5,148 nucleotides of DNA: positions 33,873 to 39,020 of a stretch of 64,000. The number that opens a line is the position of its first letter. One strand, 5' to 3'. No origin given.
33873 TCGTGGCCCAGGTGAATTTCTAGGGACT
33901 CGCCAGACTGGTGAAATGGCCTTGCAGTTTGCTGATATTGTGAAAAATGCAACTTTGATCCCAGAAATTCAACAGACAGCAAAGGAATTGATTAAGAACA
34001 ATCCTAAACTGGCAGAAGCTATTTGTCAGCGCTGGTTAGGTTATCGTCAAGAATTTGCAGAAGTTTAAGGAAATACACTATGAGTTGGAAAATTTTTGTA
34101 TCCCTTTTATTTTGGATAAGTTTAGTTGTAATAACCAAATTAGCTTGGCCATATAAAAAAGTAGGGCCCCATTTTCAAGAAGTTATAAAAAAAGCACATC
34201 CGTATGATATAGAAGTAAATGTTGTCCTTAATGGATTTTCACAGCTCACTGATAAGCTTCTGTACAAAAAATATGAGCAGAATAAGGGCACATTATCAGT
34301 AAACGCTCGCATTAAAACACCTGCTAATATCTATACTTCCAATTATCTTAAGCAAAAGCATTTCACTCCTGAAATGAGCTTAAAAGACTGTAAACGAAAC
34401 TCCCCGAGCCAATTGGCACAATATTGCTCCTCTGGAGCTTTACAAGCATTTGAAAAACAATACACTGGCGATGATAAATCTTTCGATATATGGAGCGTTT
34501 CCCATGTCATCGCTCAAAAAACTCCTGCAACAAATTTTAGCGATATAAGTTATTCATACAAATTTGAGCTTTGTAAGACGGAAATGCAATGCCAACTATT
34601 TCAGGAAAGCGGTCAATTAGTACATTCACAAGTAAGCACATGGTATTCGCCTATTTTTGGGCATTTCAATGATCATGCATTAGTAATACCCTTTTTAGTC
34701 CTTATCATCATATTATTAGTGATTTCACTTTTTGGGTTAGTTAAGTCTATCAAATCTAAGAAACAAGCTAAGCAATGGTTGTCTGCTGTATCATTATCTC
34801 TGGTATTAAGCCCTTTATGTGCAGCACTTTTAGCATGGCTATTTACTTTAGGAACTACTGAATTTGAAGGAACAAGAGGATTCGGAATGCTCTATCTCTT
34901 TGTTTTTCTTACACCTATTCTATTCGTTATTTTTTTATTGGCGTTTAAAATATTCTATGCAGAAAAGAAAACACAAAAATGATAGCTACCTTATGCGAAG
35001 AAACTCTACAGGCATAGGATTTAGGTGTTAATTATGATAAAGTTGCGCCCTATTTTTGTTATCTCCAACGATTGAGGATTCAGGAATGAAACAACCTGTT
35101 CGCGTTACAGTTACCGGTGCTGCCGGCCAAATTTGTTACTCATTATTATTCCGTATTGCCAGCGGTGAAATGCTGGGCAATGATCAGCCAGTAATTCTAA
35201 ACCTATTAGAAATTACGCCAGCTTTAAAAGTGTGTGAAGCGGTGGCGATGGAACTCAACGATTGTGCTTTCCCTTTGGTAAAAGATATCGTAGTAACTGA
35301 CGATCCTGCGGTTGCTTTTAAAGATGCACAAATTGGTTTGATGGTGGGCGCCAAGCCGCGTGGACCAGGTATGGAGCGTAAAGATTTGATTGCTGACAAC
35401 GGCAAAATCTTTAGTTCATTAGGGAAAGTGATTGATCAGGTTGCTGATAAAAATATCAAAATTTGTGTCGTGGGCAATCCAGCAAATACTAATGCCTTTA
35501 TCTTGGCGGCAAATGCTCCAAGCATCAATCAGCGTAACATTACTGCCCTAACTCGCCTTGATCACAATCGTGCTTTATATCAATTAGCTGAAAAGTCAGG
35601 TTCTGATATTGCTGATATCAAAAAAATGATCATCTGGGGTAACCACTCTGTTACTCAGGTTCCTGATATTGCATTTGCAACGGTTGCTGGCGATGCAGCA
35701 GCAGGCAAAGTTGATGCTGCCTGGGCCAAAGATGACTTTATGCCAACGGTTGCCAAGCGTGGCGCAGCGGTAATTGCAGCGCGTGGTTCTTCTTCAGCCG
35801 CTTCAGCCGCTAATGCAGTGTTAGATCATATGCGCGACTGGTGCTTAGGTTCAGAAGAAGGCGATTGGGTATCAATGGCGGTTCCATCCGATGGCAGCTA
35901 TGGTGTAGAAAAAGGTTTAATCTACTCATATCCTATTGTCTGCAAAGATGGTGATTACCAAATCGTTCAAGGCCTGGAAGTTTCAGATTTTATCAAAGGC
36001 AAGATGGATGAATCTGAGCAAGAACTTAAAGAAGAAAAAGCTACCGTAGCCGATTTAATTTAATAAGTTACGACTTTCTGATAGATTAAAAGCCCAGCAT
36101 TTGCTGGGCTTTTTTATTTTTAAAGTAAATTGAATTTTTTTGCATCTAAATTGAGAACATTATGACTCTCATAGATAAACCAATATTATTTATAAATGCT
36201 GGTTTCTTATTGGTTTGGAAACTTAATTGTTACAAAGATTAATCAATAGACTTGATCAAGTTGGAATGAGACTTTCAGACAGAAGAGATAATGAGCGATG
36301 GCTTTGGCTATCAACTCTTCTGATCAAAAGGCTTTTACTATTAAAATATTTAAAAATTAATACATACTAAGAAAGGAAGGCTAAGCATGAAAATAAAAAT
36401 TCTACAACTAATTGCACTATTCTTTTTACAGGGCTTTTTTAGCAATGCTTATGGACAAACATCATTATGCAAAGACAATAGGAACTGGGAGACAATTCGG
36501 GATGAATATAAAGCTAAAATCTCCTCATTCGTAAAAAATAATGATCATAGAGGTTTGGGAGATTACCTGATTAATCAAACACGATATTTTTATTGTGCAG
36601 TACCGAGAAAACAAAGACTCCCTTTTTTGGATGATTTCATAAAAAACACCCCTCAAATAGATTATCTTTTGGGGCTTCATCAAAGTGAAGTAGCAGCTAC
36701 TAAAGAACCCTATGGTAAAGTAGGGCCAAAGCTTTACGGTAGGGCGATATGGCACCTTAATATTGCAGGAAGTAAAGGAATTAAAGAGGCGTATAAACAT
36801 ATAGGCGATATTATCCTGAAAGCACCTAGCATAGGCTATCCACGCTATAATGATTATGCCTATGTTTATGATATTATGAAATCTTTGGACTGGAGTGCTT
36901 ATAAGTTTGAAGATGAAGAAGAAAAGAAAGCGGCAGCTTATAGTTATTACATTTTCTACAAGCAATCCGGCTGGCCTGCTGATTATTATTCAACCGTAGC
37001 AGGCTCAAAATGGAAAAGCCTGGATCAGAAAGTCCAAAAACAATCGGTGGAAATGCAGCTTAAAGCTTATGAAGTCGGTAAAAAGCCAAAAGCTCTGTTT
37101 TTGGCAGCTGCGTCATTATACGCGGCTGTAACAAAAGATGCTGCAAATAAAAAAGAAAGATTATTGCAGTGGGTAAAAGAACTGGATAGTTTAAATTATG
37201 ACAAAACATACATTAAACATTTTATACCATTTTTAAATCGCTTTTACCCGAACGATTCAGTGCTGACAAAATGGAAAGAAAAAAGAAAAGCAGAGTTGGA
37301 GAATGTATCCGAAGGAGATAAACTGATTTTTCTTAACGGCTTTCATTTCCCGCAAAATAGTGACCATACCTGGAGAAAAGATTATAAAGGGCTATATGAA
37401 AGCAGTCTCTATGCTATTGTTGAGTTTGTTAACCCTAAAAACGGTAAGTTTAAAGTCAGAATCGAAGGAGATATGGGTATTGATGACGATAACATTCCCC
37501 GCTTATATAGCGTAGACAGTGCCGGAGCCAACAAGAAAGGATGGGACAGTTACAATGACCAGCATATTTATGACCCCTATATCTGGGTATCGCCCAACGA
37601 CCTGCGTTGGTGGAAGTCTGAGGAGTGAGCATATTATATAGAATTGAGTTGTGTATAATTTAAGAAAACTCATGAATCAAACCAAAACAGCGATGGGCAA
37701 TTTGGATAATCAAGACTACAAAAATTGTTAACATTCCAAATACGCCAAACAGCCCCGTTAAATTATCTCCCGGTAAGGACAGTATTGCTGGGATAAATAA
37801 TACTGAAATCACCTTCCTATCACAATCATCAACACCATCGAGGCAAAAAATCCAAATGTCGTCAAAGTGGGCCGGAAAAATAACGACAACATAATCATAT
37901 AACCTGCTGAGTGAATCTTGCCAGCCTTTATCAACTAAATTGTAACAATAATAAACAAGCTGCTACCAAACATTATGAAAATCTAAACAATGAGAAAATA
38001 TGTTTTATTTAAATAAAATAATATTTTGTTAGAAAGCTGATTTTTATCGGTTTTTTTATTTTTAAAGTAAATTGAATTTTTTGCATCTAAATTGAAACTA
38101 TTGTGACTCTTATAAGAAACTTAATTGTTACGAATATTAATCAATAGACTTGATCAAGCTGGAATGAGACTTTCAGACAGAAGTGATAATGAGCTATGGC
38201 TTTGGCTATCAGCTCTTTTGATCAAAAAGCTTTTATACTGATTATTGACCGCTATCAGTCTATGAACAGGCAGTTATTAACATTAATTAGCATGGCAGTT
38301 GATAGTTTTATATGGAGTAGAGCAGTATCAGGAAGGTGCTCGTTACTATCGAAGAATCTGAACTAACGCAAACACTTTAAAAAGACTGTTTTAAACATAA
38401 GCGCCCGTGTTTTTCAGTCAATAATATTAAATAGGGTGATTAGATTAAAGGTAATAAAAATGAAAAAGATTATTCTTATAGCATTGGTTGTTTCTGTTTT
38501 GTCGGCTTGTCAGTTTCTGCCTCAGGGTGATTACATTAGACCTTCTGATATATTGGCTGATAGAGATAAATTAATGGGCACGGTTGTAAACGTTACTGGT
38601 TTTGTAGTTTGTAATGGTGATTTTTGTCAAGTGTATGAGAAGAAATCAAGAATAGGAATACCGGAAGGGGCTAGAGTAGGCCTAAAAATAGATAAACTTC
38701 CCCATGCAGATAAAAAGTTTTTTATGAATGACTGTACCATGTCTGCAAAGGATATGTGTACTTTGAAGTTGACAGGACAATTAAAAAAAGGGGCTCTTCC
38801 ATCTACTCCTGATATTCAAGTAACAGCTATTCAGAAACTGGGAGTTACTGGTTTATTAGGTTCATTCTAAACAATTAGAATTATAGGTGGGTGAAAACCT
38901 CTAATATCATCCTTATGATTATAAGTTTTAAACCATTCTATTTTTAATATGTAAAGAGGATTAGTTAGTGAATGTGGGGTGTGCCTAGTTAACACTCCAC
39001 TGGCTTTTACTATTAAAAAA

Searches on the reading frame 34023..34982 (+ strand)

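Call 58: search_protein_families(library=pfam, proteins=[window:34023-34982:+], max_evalue=0.01)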
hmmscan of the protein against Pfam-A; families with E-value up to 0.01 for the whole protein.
window:34023-34982:+ (319 aa): 1 family
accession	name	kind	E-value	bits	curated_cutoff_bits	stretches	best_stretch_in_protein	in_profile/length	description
PF19510.5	DUF6044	-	0.00047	19.1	27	1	191-317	247-371/564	Protein of unknown function (DUF6044)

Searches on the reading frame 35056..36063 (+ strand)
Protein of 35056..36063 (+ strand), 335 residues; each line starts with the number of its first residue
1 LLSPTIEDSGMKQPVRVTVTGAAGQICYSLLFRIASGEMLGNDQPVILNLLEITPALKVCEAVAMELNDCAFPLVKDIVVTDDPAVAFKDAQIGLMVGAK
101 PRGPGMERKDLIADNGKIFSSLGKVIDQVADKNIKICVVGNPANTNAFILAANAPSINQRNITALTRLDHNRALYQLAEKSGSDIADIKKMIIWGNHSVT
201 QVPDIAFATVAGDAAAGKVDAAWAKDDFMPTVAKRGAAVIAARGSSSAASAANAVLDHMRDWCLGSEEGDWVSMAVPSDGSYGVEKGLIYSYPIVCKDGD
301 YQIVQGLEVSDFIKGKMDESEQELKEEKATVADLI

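Call 58: search_protein_families(library=pfam, proteins=[window:35056-36063:+], max_evalue=0.01)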
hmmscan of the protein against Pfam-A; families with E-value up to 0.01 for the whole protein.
window:35056-36063:+ (335 aa): 2 families
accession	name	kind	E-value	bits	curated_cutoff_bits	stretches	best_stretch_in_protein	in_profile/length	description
PF02866.23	Ldh_1_C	-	3.9e-38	131.6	22.6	1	166-332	1-171/174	lactate/malate dehydrogenase, alpha/beta C-terminal domain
PF00056.29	Ldh_1_N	-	3.1e-31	108.8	27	1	15-162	1-140/141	lactate/malate dehydrogenase, NAD binding domain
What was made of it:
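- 35056..36063 (+): malate dehydrogenase gene (mdh), the conserved left border of the variable interval. Pfam Ldh_1_N and Ldh_1_C (call 58).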

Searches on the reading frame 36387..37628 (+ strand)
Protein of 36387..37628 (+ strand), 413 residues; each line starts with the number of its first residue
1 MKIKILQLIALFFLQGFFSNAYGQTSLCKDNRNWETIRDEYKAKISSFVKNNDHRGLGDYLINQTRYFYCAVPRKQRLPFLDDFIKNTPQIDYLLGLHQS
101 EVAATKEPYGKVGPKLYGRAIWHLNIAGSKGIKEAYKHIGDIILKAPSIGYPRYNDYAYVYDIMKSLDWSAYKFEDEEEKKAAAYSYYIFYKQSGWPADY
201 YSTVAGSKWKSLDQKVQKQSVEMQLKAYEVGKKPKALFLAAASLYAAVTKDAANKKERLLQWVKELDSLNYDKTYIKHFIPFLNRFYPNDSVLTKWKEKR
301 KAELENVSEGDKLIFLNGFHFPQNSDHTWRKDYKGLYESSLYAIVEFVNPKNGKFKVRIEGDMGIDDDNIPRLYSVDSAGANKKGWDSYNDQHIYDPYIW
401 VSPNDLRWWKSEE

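Call 58: search_protein_families(library=pfam, proteins=[window:36387-37628:+], max_evalue=0.01)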
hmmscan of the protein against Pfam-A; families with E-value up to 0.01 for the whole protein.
window:36387-37628:+ (413 aa): 0 families

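Call 80: search_protein_families(library=ncbifam, proteins=[window:36387-37628:+], max_evalue=0.001)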
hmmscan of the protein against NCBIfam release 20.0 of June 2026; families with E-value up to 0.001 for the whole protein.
window:36387-37628:+ (413 aa): 0 families
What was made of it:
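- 36387..37628 (+): 413-aa ORF of unknown function, bracketed together with stub 'a' by m and m'. No Pfam or NCBIfam hit (calls 58, 80).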

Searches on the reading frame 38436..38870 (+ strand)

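Call 58: search_protein_families(library=pfam, proteins=[window:38436-38870:+], max_evalue=0.01)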
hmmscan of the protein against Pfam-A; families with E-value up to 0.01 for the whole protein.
window:38436-38870:+ (144 aa): 1 family
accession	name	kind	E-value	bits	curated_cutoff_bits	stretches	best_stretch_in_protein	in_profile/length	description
PF08139.17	LPAM_1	-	0.0029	18.4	20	1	9-26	1-18/18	Prokaryotic membrane lipoprotein lipid attachment site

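Call 80: search_protein_families(library=ncbifam, proteins=[window:38436-38870:+], max_evalue=0.001)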
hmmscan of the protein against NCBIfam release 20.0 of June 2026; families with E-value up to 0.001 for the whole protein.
window:38436-38870:+ (144 aa): 0 families
